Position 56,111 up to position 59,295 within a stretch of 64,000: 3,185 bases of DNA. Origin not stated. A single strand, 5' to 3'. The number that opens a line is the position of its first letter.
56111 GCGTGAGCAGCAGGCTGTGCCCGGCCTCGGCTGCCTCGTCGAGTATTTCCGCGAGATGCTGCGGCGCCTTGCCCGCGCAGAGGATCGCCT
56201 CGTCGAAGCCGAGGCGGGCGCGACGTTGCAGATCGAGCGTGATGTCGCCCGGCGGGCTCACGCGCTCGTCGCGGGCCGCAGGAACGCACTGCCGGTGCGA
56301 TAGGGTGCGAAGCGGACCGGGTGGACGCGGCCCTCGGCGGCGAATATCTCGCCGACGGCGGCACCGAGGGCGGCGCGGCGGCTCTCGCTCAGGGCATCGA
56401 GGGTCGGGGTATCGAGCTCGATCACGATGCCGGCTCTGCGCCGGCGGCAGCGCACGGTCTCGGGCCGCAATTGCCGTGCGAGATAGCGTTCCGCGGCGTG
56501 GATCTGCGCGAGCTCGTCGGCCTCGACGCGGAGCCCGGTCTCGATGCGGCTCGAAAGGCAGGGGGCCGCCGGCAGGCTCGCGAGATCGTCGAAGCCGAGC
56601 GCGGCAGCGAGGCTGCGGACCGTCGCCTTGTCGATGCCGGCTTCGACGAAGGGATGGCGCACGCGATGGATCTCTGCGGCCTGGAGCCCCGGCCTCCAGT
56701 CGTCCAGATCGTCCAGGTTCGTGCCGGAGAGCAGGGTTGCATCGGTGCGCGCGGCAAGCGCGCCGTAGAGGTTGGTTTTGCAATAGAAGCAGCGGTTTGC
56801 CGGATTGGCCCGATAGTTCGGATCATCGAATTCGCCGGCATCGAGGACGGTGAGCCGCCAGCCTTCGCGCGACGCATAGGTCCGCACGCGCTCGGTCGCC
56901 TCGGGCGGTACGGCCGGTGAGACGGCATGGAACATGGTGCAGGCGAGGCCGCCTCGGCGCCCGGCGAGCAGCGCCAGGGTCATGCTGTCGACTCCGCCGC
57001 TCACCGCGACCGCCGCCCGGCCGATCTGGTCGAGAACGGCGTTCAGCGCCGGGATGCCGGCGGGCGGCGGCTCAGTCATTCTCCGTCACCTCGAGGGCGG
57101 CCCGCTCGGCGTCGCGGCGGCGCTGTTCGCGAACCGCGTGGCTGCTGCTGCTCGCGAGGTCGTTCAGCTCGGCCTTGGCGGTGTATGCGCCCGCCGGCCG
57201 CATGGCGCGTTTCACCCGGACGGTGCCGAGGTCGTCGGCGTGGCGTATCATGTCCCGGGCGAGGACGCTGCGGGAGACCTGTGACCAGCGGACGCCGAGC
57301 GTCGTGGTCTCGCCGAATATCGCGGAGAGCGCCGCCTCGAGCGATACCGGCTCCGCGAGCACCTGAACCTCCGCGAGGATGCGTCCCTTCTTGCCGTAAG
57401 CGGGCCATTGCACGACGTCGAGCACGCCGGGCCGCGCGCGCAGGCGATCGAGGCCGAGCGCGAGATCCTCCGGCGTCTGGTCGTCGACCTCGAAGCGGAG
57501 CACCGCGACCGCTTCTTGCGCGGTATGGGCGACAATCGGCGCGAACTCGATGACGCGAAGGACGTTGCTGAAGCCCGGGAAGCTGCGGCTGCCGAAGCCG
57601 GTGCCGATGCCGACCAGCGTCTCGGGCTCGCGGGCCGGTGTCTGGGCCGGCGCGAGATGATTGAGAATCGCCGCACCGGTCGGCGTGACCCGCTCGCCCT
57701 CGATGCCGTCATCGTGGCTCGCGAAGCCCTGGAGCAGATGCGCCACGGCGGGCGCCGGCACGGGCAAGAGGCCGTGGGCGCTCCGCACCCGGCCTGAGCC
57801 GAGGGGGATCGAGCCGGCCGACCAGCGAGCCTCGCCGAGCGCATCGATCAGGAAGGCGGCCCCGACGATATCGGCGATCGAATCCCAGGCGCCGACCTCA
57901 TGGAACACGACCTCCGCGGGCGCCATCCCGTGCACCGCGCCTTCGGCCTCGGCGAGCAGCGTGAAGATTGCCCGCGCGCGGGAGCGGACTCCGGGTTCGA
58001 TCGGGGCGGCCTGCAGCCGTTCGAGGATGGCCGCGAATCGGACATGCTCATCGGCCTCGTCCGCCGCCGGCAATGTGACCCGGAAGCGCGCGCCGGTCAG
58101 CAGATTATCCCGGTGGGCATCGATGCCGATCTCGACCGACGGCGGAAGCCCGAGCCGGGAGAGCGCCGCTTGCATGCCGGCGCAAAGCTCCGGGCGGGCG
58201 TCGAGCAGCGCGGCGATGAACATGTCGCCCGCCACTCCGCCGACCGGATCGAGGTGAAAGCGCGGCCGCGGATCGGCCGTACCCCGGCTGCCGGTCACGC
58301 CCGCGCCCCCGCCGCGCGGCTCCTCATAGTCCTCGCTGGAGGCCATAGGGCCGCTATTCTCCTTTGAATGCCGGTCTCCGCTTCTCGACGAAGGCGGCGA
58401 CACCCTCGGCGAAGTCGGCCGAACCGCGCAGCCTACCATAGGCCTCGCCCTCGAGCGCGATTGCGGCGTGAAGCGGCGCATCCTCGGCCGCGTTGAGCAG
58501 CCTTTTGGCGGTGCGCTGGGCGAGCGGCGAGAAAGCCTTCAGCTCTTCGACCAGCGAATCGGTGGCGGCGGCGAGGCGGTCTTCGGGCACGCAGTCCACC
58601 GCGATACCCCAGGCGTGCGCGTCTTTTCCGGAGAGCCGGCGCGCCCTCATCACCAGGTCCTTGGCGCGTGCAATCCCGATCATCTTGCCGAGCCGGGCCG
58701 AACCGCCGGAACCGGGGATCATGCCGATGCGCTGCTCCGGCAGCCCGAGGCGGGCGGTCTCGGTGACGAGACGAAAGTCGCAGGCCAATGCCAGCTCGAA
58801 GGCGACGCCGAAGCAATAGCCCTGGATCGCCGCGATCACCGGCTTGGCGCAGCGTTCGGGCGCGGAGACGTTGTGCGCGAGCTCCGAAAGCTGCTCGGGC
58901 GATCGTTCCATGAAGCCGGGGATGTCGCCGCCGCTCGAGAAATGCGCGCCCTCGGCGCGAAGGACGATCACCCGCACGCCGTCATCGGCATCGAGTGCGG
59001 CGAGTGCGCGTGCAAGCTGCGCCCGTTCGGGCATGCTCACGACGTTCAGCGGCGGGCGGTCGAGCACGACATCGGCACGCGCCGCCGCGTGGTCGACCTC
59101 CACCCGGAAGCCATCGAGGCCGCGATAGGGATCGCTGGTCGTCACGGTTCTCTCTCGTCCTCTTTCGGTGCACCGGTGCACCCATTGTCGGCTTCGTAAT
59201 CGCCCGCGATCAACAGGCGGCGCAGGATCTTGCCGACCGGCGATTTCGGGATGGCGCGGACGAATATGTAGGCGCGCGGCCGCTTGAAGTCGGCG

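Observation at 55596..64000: hmfABCDE-like heteroaromatic acyl-CoA operon translationally chained to larC-larE-larB, with no LarA anywhere in the window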

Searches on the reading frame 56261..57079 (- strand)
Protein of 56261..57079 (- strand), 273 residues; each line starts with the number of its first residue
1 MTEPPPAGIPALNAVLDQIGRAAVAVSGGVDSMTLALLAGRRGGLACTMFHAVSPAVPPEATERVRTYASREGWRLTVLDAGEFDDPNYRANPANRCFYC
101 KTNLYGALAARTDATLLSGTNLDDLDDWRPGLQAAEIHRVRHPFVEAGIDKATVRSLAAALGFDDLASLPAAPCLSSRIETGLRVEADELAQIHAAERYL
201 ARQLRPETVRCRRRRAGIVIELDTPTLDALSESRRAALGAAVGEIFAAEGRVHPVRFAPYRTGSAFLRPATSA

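Call 4: search_protein_families(library=pfam, proteins=[window:56261-57079:-])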
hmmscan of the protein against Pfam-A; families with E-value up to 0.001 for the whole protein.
window:56261-57079:- (273 aa): 0 families

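Call 5: search_protein_families(library=ncbifam, proteins=[window:56261-57079:-], max_evalue=0.00001)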
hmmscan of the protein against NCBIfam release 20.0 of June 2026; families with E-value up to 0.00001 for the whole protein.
window:56261-57079:- (273 aa): 1 family
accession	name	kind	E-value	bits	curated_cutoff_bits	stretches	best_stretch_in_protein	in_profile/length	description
TIGR00268.2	TIGR00268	equivalog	7e-68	228.7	150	1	11-265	5-258/259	ATP-dependent sacrificial sulfur transferase LarE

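Call 8: find_encoding_contigs(protein=window:56261-57079:-, flank=10000, max_places=6)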
Protein seq(273 aa) (273 aa): no gene with exactly this product is on record in the collection.

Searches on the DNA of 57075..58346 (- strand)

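Call 87: search_rna_families(sources=[L001, L005, L010, L013, L015, L083], threshold=gathering)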
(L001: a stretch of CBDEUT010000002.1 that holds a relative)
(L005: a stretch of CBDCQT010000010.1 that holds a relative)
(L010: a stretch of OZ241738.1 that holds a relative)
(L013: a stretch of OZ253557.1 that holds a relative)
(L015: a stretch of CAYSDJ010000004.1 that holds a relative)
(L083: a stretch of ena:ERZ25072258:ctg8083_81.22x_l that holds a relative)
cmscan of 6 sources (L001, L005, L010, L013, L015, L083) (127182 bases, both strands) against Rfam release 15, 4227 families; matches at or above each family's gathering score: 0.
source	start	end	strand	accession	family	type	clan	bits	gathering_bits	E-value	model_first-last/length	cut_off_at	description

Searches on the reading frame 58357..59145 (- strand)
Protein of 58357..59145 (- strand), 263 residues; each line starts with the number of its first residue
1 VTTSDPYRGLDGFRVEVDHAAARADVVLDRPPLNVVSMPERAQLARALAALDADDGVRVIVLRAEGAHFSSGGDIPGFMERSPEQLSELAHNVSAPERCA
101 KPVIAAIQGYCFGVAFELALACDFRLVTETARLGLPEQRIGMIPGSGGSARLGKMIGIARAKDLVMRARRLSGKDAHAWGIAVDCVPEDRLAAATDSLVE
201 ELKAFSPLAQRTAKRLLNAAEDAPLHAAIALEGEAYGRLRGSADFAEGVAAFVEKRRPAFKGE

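Call 4: search_protein_families(library=pfam, proteins=[window:58357-59145:-])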
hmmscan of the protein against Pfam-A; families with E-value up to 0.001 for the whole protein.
window:58357-59145:- (263 aa): 2 families
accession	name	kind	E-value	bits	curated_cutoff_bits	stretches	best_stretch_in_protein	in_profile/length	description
PF00378.25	ECH_1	-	1.9e-48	165.5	27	1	24-262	7-250/251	Enoyl-CoA hydratase/isomerase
PF16113.10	ECH_2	-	4.8e-28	99.1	27.2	1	27-200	5-186/335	Enoyl-CoA hydratase/isomerase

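Call 5: search_protein_families(library=ncbifam, proteins=[window:58357-59145:-], max_evalue=0.00001)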
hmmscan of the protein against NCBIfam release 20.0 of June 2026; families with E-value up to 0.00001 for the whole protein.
window:58357-59145:- (263 aa): 73 families (the best 25 are shown)
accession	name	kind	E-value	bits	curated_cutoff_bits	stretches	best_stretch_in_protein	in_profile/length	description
NF005803.0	PRK07658.1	equivalog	2.5e-56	190.9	313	1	20-262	9-256/257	enoyl-CoA hydratase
NF006007.0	PRK08138.1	subfamily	2.8e-50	171.1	355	1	24-262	19-260/261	enoyl-CoA hydratase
NF005802.0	PRK07657.1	equivalog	1.9e-45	155.5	363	1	26-263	17-260/260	enoyl-CoA hydratase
NF042430.2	EnCoAhydt_DpgD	equivalog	3.3e-44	151.3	400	1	24-262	8-257/258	enoyl-CoA-hydratase DpgD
NF051848.1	EnCoAHydtEchA19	equivalog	3.4e-44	151.3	400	1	18-262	5-257/258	enoyl-CoA hydratase EchA19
NF007239.0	PRK09674.1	equivalog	1.9e-42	145.5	371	1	26-262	17-256/257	2,3-dehydroadipyl-CoA hydratase PaaF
NF006566.0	PRK09076.1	subfamily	5.7e-42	144.1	286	1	15-261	7-258/260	enoyl-CoA hydratase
NF004781.0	PRK06127.1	subfamily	6.4e-42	144.1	291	1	33-262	32-268/269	enoyl-CoA hydratase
NF004796.0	PRK06144.1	subfamily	3.3e-41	141.5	272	1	15-263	10-262/262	enoyl-CoA hydratase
NF004517.0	PRK05862.1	equivalog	9e-41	140.1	396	1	24-261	15-255/257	enoyl-CoA hydratase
NF006100.0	PRK08252.1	subfamily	1.3e-40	139.7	282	1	26-263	16-254/254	crotonase/enoyl-CoA hydratase family protein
NF005073.0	PRK06495.1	subfamily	2.4e-40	138.5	296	1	22-262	13-256/257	enoyl-CoA hydratase/isomerase family protein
NF004795.0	PRK06143.1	subfamily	6e-40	137.4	283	1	26-257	23-258/260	enoyl-CoA hydratase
NF004475.0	PRK05809.1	subfamily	8e-40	137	394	1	19-262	10-259/260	short-chain-enoyl-CoA hydratase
NF006107.0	PRK08258.1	equivalog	5e-38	131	330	1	13-263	19-277/277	enoyl-CoA hydratase family protein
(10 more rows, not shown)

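Call 31: search_solved_structures(query=window:58357-59145:-, max_evalue=1e-15)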
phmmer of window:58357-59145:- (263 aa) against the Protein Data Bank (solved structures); distinct sequences matched with E-value up to 1e-15: 126 (the best 60 are shown).
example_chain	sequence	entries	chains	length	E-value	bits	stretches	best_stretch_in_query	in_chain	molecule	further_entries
5zai_A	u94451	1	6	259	1.3e-45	159.6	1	26-262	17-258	3-hydroxypropionyl-coenzyme A dehydratase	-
3pea_A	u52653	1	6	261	5.2e-42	147.7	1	18-262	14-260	Enoyl-CoA hydratase/isomerase family protein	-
3kqf_A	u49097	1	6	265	2.1e-38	135.9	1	16-263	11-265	Enoyl-CoA hydratase/isomerase family protein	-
2pbp_A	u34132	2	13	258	2.3e-37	132.5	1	26-262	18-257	Enoyl-CoA hydratase subunit I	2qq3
9qwv_A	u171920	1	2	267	6.9e-35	124.4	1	22-262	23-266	Enoyl-CoA hydratase, mitochondrial, putative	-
4fzw_A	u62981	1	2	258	3.7e-33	118.7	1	28-262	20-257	2,3-dehydroadipyl-CoA hydratase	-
3moy_A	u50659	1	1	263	1.4e-32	116.8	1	26-261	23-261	Probable enoyl-CoA hydratase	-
5jbw_A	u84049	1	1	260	1.5e-32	116.7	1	34-262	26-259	3-hydroxybutyryl-CoA dehydratase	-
1hzd_A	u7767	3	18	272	1.6e-32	116.6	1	42-263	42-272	AU-BINDING PROTEIN/ENOYL-COA HYDRATASE | Methylglutaconyl-CoA hydratase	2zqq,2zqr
5jbx_A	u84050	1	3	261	1.9e-32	116.4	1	34-262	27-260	3-hydroxybutyryl-CoA dehydratase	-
6lvp_A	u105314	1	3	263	2.2e-32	116.2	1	11-262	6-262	Enoyl-CoA hydratase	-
5xzd_A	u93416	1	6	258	2.5e-32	116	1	18-261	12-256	Enoyl-CoA hydratase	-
3h81_A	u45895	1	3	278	2.8e-30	109.3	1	25-260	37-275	enoyl-CoA hydratase echA8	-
3pzk_A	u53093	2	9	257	3.5e-30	109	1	26-260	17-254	e enoyl-CoA hydratase echA8 | enoyl-CoA hydratase echA8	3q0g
3q0j_A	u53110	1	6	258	3.5e-30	109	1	26-260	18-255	enoyl-CoA hydratase echA8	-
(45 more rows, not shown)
